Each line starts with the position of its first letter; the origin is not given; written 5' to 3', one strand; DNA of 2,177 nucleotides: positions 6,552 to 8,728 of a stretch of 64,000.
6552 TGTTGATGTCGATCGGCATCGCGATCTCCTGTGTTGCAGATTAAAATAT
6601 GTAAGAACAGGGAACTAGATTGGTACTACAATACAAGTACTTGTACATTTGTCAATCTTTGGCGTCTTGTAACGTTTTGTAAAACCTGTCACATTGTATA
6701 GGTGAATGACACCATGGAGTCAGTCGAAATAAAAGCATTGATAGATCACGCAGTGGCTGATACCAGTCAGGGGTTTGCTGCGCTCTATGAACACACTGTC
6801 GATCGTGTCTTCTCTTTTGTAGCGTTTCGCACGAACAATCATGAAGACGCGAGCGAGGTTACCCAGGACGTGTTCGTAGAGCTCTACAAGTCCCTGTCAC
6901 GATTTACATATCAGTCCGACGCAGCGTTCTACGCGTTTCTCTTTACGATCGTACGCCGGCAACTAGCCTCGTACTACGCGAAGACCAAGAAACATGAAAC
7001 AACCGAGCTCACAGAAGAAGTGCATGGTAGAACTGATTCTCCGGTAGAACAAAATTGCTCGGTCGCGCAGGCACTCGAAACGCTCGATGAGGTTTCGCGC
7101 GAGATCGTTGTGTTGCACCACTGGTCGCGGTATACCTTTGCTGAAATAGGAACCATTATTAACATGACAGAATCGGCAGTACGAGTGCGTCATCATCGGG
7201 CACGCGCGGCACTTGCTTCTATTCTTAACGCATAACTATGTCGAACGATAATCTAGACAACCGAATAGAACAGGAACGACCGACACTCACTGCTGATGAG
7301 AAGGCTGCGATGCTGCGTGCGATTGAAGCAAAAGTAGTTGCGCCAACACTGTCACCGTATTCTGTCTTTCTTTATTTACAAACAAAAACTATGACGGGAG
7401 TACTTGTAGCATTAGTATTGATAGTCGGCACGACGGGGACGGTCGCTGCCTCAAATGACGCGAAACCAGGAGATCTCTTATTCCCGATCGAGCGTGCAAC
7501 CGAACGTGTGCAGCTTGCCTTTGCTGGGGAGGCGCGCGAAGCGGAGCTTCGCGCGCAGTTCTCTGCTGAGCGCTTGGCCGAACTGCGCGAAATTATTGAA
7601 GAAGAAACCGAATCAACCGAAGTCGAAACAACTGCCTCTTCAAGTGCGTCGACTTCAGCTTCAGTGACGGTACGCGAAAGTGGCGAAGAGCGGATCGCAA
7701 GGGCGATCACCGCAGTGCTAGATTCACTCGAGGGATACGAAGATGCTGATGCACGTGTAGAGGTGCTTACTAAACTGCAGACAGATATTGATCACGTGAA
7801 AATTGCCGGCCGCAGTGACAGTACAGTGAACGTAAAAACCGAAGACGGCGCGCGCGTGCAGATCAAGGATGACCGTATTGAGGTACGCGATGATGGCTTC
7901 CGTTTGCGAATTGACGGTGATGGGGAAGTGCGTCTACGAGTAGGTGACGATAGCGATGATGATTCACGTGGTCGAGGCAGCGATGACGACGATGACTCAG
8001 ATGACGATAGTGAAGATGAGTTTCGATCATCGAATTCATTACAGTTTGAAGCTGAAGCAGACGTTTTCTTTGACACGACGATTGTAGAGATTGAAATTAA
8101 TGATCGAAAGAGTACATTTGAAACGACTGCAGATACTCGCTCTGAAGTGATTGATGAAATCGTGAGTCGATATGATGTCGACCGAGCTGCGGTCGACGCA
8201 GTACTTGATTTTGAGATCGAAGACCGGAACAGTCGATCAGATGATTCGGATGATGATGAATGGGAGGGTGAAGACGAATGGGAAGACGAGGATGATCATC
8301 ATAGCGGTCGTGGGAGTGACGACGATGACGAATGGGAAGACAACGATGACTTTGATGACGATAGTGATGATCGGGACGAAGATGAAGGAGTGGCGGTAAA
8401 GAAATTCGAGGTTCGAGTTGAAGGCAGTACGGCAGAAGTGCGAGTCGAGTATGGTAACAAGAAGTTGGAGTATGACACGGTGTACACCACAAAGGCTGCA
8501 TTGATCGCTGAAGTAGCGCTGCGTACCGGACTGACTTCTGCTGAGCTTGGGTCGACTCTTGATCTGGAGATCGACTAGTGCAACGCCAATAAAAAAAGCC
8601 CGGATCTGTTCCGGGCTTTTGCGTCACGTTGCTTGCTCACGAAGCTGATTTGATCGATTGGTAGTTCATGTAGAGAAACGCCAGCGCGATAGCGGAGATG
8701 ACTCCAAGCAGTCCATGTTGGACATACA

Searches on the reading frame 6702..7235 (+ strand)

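Call 26: search_protein_families(library=pfam, proteins=[window:6702-7235:+], max_evalue=0.01)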
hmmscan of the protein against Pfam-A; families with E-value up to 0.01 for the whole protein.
window:6702-7235:+ (177 aa): 4 families
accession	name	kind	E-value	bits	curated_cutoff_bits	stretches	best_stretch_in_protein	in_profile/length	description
PF04542.20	Sigma70_r2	-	3.2e-13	49.7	24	1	28-96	1-69/71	Sigma-70 region 2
PF08281.18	Sigma70_r4_2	-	8.7e-12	44.9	25.7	1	121-171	4-54/54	Sigma-70, region 4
PF04545.22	Sigma70_r4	-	6.3e-10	38.9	24.1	1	124-171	1-48/50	Sigma-70, region 4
PF07638.17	Sigma70_ECF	-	0.0027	18.1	21.1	1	26-173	24-181/185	ECF sigma factor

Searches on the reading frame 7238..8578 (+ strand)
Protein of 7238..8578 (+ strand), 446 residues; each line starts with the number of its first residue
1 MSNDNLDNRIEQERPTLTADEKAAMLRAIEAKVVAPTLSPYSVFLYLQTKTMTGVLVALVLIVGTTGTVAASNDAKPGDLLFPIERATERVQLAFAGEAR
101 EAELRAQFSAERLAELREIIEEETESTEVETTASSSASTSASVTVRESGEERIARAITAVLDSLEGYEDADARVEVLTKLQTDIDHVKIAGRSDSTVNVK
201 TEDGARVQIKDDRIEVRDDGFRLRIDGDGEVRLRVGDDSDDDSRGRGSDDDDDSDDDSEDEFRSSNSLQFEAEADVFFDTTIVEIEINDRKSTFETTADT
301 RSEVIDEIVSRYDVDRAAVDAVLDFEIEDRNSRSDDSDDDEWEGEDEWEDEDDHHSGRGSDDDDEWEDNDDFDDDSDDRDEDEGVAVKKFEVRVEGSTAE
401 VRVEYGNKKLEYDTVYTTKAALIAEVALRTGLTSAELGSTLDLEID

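Call 26: search_protein_families(library=pfam, proteins=[window:7238-8578:+], max_evalue=0.01)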
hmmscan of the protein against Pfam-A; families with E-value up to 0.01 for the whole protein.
window:7238-8578:+ (446 aa): 1 family
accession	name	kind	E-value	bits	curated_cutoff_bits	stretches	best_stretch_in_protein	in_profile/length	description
PF18915.5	DUF5667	-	1.2e-08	35.8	27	1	76-182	3-94/99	Domain of unknown function (DUF5667)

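Call 75: search_protein_families(library=ncbifam, proteins=[window:7238-8578:+], max_evalue=0.01)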
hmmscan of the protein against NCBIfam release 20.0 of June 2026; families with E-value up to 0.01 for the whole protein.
window:7238-8578:+ (446 aa): 0 families
